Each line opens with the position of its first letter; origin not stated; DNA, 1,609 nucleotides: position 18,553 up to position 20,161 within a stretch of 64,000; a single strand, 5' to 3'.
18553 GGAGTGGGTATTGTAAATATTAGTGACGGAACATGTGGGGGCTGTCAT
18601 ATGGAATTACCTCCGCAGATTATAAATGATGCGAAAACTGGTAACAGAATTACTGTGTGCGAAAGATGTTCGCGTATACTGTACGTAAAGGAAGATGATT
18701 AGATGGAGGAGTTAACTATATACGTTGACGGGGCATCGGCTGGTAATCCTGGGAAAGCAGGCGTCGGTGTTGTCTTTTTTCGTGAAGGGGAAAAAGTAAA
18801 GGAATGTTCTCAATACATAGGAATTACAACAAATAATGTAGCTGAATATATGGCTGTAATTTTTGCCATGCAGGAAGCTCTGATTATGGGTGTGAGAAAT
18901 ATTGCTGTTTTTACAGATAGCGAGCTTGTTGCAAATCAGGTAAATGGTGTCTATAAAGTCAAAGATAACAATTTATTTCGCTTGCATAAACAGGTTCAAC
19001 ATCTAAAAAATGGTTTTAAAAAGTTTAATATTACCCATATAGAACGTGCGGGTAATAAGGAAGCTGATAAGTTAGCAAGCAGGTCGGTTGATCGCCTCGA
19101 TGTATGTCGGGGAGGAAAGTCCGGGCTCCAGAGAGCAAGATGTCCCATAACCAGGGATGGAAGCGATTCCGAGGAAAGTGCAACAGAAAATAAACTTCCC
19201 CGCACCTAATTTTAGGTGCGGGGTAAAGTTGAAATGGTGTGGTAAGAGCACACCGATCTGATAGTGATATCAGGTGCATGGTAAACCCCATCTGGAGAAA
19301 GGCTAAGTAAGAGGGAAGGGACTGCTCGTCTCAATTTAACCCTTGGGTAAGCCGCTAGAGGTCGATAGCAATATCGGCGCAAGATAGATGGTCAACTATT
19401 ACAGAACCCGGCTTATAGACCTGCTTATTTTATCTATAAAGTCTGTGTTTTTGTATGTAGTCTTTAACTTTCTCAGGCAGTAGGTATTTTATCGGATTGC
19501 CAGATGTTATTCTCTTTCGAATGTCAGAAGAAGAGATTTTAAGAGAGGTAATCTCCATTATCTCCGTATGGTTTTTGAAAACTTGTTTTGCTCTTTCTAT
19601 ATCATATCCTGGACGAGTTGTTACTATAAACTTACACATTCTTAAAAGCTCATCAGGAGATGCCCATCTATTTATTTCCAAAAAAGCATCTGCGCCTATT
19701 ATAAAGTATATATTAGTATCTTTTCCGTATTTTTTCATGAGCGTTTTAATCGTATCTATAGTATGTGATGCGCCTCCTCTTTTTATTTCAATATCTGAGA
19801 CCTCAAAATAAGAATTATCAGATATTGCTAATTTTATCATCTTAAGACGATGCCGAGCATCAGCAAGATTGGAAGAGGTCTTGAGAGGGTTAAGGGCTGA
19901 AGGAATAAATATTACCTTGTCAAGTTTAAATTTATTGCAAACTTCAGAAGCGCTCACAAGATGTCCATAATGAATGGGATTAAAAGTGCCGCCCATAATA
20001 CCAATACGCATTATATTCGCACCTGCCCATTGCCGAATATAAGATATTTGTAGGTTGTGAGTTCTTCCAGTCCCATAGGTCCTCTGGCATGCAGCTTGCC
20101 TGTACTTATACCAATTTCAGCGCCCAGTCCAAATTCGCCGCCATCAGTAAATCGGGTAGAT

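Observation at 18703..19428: RNase P RNA (rnpB) begins inside the 3' end of the RNase HI-like ORF, which reads ~135 nt through rnpB P1-P4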

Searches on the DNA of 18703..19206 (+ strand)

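Call 15: search_rna_families(sources=[L005, L007, L008, L012, L014, L016, L021, L085, L086, L087, L088, L089, L091, L092, L096, L098, L100, L101, L112, L006], threshold=gathering)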
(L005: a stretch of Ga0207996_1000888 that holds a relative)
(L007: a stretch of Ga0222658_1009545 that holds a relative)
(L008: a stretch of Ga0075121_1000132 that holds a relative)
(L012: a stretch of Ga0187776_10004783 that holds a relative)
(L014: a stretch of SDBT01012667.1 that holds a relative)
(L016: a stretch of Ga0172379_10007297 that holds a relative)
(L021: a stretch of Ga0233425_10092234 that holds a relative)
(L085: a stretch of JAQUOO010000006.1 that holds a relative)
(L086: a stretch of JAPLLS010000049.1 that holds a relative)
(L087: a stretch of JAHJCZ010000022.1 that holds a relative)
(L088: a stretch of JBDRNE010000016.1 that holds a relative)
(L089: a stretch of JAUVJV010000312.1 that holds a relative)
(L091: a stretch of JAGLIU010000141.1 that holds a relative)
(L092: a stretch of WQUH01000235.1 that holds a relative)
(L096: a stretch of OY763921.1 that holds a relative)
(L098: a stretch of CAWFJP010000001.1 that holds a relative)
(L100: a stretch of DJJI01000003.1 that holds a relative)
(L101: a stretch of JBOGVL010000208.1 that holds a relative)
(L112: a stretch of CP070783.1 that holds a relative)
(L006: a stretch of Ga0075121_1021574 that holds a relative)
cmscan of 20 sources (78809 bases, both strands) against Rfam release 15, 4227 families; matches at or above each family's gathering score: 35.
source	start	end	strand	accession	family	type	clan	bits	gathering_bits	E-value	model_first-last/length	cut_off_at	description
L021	1140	1498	+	RF00010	RNaseP_bact_a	Gene; ribozyme;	CL00002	330.7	100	1.7e-107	1-367/367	no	Bacterial RNase P class A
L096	2894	3260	+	RF00010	RNaseP_bact_a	Gene; ribozyme;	CL00002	299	100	9.9e-97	1-367/367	no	Bacterial RNase P class A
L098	2916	3278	+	RF00010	RNaseP_bact_a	Gene; ribozyme;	CL00002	298.3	100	1.6e-96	1-367/367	no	Bacterial RNase P class A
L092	863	1232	+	RF00010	RNaseP_bact_a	Gene; ribozyme;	CL00002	294.7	100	2.6e-95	1-367/367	no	Bacterial RNase P class A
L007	1874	2227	+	RF00010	RNaseP_bact_a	Gene; ribozyme;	CL00002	293.4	100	7.6e-95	1-367/367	no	Bacterial RNase P class A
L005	1874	2227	+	RF00010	RNaseP_bact_a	Gene; ribozyme;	CL00002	288.5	100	3.4e-93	1-367/367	no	Bacterial RNase P class A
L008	1878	2231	+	RF00010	RNaseP_bact_a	Gene; ribozyme;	CL00002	286.1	100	2.2e-92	1-367/367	no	Bacterial RNase P class A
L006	435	790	+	RF00010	RNaseP_bact_a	Gene; ribozyme;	CL00002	286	100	2.5e-92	1-367/367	no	Bacterial RNase P class A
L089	2898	3224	+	RF00010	RNaseP_bact_a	Gene; ribozyme;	CL00002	277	100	2.7e-89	1-338/367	3'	Bacterial RNase P class A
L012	1931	2319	+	RF00010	RNaseP_bact_a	Gene; ribozyme;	CL00002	276.5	100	4.1e-89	1-358/367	3'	Bacterial RNase P class A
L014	1917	2285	+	RF00010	RNaseP_bact_a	Gene; ribozyme;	CL00002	271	100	2.9e-87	1-367/367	no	Bacterial RNase P class A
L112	2903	3310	+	RF00010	RNaseP_bact_a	Gene; ribozyme;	CL00002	255.2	100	6.7e-82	1-367/367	no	Bacterial RNase P class A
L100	2911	3271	+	RF00010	RNaseP_bact_a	Gene; ribozyme;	CL00002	248.1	100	1.7e-79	1-367/367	no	Bacterial RNase P class A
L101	2996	3379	+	RF00010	RNaseP_bact_a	Gene; ribozyme;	CL00002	234.2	100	9e-75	1-367/367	no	Bacterial RNase P class A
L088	2917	3272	+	RF00010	RNaseP_bact_a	Gene; ribozyme;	CL00002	225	100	1.2e-71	1-367/367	no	Bacterial RNase P class A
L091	442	833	+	RF00010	RNaseP_bact_a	Gene; ribozyme;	CL00002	191.4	100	2.9e-60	1-367/367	no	Bacterial RNase P class A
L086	2914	3307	+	RF00010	RNaseP_bact_a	Gene; ribozyme;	CL00002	159.1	100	2.6e-49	1-367/367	no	Bacterial RNase P class A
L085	2941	3371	+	RF00010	RNaseP_bact_a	Gene; ribozyme;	CL00002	139.8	100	9.2e-43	1-367/367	no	Bacterial RNase P class A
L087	2301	2759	+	RF00010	RNaseP_bact_a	Gene; ribozyme;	CL00002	126.1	100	4.1e-38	1-367/367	no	Bacterial RNase P class A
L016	1987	2375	+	RF00010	RNaseP_bact_a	Gene; ribozyme;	CL00002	111.8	100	2.7e-33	1-367/367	no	Bacterial RNase P class A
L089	266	339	+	RF00005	tRNA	Gene; tRNA;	CL00001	74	29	3e-14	1-71/71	no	tRNA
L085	1660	1733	+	RF00005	tRNA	Gene; tRNA;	CL00001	73.4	29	4.6e-14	1-71/71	no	tRNA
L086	1579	1650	+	RF00005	tRNA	Gene; tRNA;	CL00001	72.7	29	7.2e-14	1-71/71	no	tRNA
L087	984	1057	+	RF00005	tRNA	Gene; tRNA;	CL00001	72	29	1.1e-13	1-71/71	no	tRNA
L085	1437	1508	+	RF00005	tRNA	Gene; tRNA;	CL00001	71.3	29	1.7e-13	1-71/71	no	tRNA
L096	1547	1620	+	RF00005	tRNA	Gene; tRNA;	CL00001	71.2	29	1.7e-13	1-71/71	no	tRNA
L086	1666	1739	+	RF00005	tRNA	Gene; tRNA;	CL00001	70.8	29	2.4e-13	1-71/71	no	tRNA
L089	171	244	+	RF00005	tRNA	Gene; tRNA;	CL00001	70.3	29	3.2e-13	1-71/71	no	tRNA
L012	276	348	+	RF00005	tRNA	Gene; tRNA;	CL00001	67.1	29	2.4e-12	1-71/71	no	tRNA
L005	498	569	+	RF00005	tRNA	Gene; tRNA;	CL00001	64.8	29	1e-11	1-71/71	no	tRNA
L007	530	601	+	RF00005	tRNA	Gene; tRNA;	CL00001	64.8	29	1e-11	1-71/71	no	tRNA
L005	364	439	+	RF00005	tRNA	Gene; tRNA;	CL00001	62.8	29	3.6e-11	1-71/71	no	tRNA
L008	370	445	+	RF00005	tRNA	Gene; tRNA;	CL00001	62.8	29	3.6e-11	1-71/71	no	tRNA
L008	504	575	+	RF00005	tRNA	Gene; tRNA;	CL00001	62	29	6e-11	1-71/71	no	tRNA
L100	1238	1310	+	RF00005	tRNA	Gene; tRNA;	CL00001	61.3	29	9.4e-11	1-71/71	no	tRNA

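Call 16: search_rna_families(sources=[L102, L108, L114, L118, L120, L127, L141, L143, L144, L152, L094, L115, L132, L153, L027, L123, L017, L025, L013, L009], threshold=gathering)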
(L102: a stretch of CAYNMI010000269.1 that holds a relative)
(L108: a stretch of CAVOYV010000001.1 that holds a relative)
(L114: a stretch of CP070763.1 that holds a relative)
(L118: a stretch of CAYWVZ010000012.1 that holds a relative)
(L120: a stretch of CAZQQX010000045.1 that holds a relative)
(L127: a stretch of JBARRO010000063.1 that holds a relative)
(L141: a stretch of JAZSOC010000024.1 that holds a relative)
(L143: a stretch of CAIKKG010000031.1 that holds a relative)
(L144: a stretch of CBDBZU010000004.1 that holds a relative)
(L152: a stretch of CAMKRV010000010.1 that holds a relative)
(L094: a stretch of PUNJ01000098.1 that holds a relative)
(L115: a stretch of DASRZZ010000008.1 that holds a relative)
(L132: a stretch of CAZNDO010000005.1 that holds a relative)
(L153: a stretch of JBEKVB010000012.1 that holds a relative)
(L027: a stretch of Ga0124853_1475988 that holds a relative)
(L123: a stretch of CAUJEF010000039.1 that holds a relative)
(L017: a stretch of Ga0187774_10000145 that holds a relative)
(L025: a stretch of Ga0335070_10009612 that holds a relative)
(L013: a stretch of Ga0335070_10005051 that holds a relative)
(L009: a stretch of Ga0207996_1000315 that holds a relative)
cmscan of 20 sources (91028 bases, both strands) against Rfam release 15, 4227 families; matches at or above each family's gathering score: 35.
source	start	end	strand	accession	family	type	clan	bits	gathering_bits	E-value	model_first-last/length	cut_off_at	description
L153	3055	3430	+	RF00010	RNaseP_bact_a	Gene; ribozyme;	CL00002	328.9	100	7.8e-107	1-367/367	no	Bacterial RNase P class A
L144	2971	3335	+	RF00010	RNaseP_bact_a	Gene; ribozyme;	CL00002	323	100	8.1e-105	1-367/367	no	Bacterial RNase P class A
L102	2960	3323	+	RF00010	RNaseP_bact_a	Gene; ribozyme;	CL00002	321.4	100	2.7e-104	1-367/367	no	Bacterial RNase P class A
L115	3089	3460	+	RF00010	RNaseP_bact_a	Gene; ribozyme;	CL00002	319.3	100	1.5e-103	1-367/367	no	Bacterial RNase P class A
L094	3087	3455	+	RF00010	RNaseP_bact_a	Gene; ribozyme;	CL00002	313.5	100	1.3e-101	1-367/367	no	Bacterial RNase P class A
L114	2969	3333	+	RF00010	RNaseP_bact_a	Gene; ribozyme;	CL00002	311.2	100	8e-101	1-367/367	no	Bacterial RNase P class A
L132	3038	3401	+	RF00010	RNaseP_bact_a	Gene; ribozyme;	CL00002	309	100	4.6e-100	1-367/367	no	Bacterial RNase P class A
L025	1931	2329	+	RF00010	RNaseP_bact_a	Gene; ribozyme;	CL00002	301.6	100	1.5e-97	1-367/367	no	Bacterial RNase P class A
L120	3037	3413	+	RF00010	RNaseP_bact_a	Gene; ribozyme;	CL00002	296.7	100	6.8e-96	1-367/367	no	Bacterial RNase P class A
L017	1934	2332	+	RF00010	RNaseP_bact_a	Gene; ribozyme;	CL00002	295.6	100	1.6e-95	1-367/367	no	Bacterial RNase P class A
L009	1878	2231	+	RF00010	RNaseP_bact_a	Gene; ribozyme;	CL00002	286.1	100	2.6e-92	1-367/367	no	Bacterial RNase P class A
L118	2944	3294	+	RF00010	RNaseP_bact_a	Gene; ribozyme;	CL00002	249.3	100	7.7e-80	1-367/367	no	Bacterial RNase P class A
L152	3024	3363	+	RF00010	RNaseP_bact_a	Gene; ribozyme;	CL00002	241.2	100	4.4e-77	1-367/367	no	Bacterial RNase P class A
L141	2926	3261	+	RF00010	RNaseP_bact_a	Gene; ribozyme;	CL00002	222.9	100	6.8e-71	1-367/367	no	Bacterial RNase P class A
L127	2953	3389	+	RF00010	RNaseP_bact_a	Gene; ribozyme;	CL00002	201.2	100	1.6e-63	1-367/367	no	Bacterial RNase P class A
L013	1934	2220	+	RF00010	RNaseP_bact_a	Gene; ribozyme;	CL00002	197.2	100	3.6e-62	1-268/367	3'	Bacterial RNase P class A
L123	3741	4098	+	RF00010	RNaseP_bact_a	Gene; ribozyme;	CL00002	196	100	9e-62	1-367/367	no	Bacterial RNase P class A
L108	2964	3347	+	RF00010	RNaseP_bact_a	Gene; ribozyme;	CL00002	180.9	100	1.2e-56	1-367/367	no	Bacterial RNase P class A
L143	2948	3320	+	RF00010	RNaseP_bact_a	Gene; ribozyme;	CL00002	118.5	100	1.7e-35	1-367/367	no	Bacterial RNase P class A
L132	1292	1366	+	RF00005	tRNA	Gene; tRNA;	CL00001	71.6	29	1.6e-13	1-71/71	no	tRNA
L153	1344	1416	+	RF00005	tRNA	Gene; tRNA;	CL00001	70.4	29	3.3e-13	1-71/71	no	tRNA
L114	1478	1551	+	RF00005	tRNA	Gene; tRNA;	CL00001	69.6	29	5.9e-13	1-71/71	no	tRNA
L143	3406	3478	+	RF00005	tRNA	Gene; tRNA;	CL00001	69.5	29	6.1e-13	1-71/71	no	tRNA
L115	1449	1521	+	RF00005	tRNA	Gene; tRNA;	CL00001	68.4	29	1.2e-12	1-71/71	no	tRNA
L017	275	347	+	RF00005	tRNA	Gene; tRNA;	CL00001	68.2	29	1.4e-12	1-71/71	no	tRNA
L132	1195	1268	+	RF00005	tRNA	Gene; tRNA;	CL00001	68.1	29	1.5e-12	1-71/71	no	tRNA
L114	1384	1456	+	RF00005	tRNA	Gene; tRNA;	CL00001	67.9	29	1.7e-12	1-71/71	no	tRNA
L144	1617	1688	+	RF00005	tRNA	Gene; tRNA;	CL00001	67.9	29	1.7e-12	1-71/71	no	tRNA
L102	146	218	+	RF00005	tRNA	Gene; tRNA;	CL00001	67.3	29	2.4e-12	1-71/71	no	tRNA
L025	275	347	+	RF00005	tRNA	Gene; tRNA;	CL00001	67.1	29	2.8e-12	1-71/71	no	tRNA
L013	278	350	+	RF00005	tRNA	Gene; tRNA;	CL00001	67.1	29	2.8e-12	1-71/71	no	tRNA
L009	370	445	+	RF00005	tRNA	Gene; tRNA;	CL00001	62.8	29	4.2e-11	1-71/71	no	tRNA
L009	504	575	+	RF00005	tRNA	Gene; tRNA;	CL00001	62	29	6.9e-11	1-71/71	no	tRNA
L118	1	72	+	RF00005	tRNA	Gene; tRNA;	CL00001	50.3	29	1.2e-07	3-71/71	5'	tRNA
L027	13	84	+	RF00005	tRNA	Gene; tRNA;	CL00001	44.9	29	3.7e-06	1-71/71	no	tRNA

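Call 65: search_rna_families(sources=[L171, L172, L165, L166, L167, L168, L169, L170], threshold=gathering)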
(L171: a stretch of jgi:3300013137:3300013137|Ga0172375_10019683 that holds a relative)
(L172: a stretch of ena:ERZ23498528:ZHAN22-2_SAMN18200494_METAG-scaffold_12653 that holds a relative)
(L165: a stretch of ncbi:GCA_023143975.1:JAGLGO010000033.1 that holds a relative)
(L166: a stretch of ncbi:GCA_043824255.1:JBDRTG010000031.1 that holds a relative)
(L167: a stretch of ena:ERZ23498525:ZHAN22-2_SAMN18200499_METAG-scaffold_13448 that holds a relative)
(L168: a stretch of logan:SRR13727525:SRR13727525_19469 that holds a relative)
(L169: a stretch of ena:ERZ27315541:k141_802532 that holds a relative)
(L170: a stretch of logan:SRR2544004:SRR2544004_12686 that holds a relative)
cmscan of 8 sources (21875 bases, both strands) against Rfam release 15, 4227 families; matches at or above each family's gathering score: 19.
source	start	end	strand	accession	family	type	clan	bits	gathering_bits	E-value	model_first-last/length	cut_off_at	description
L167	527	880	+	RF00010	RNaseP_bact_a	Gene; ribozyme;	CL00002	305.1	100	2.3e-99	1-367/367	no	Bacterial RNase P class A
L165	1591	1944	+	RF00010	RNaseP_bact_a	Gene; ribozyme;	CL00002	292.1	100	5.8e-95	1-367/367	no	Bacterial RNase P class A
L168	1574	1927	+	RF00010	RNaseP_bact_a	Gene; ribozyme;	CL00002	291.3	100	1e-94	1-367/367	no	Bacterial RNase P class A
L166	1571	1924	+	RF00010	RNaseP_bact_a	Gene; ribozyme;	CL00002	289.4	100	4.6e-94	1-367/367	no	Bacterial RNase P class A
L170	1574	1927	+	RF00010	RNaseP_bact_a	Gene; ribozyme;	CL00002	286.8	100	3.7e-93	1-367/367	no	Bacterial RNase P class A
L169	670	1023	+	RF00010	RNaseP_bact_a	Gene; ribozyme;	CL00002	286.7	100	3.8e-93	1-367/367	no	Bacterial RNase P class A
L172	1896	2276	+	RF00010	RNaseP_bact_a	Gene; ribozyme;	CL00002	153.4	100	6e-48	1-367/367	no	Bacterial RNase P class A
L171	1946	2320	+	RF00010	RNaseP_bact_a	Gene; ribozyme;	CL00002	107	100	3.4e-32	1-367/367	no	Bacterial RNase P class A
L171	576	649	+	RF00005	tRNA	Gene; tRNA;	CL00001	72.7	29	1.9e-14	1-71/71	no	tRNA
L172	385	458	+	RF00005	tRNA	Gene; tRNA;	CL00001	72.1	29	2.8e-14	1-71/71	no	tRNA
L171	679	752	+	RF00005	tRNA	Gene; tRNA;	CL00001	69.6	29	1.4e-13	1-71/71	no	tRNA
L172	466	539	+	RF00005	tRNA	Gene; tRNA;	CL00001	68.4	29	3e-13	1-71/71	no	tRNA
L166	189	260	+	RF00005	tRNA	Gene; tRNA;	CL00001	66.4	29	1e-12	1-71/71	no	tRNA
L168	232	303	+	RF00005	tRNA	Gene; tRNA;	CL00001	64.8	29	2.9e-12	1-71/71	no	tRNA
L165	71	146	+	RF00005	tRNA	Gene; tRNA;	CL00001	62.8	29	1e-11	1-71/71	no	tRNA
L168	96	171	+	RF00005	tRNA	Gene; tRNA;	CL00001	62.8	29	1e-11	1-71/71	no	tRNA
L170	77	152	+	RF00005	tRNA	Gene; tRNA;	CL00001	62.8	29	1e-11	1-71/71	no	tRNA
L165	204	275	+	RF00005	tRNA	Gene; tRNA;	CL00001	62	29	1.7e-11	1-71/71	no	tRNA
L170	213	284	+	RF00005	tRNA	Gene; tRNA;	CL00001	62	29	1.7e-11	1-71/71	no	tRNA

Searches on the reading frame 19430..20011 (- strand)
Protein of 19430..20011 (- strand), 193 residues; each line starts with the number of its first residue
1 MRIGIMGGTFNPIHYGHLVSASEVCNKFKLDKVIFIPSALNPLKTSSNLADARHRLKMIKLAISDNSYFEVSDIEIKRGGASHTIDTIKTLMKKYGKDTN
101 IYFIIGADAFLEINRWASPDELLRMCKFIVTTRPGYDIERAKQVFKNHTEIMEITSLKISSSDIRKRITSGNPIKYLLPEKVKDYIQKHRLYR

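Call 4: search_protein_families(library=pfam, proteins=[window:19430-20011:-], max_evalue=0.01)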
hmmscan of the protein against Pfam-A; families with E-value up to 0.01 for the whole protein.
window:19430-20011:- (193 aa): 1 family
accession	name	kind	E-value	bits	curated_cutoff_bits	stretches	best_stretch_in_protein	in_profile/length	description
PF01467.32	CTP_transf_like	-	8.7e-29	100.8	21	1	5-167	1-133/133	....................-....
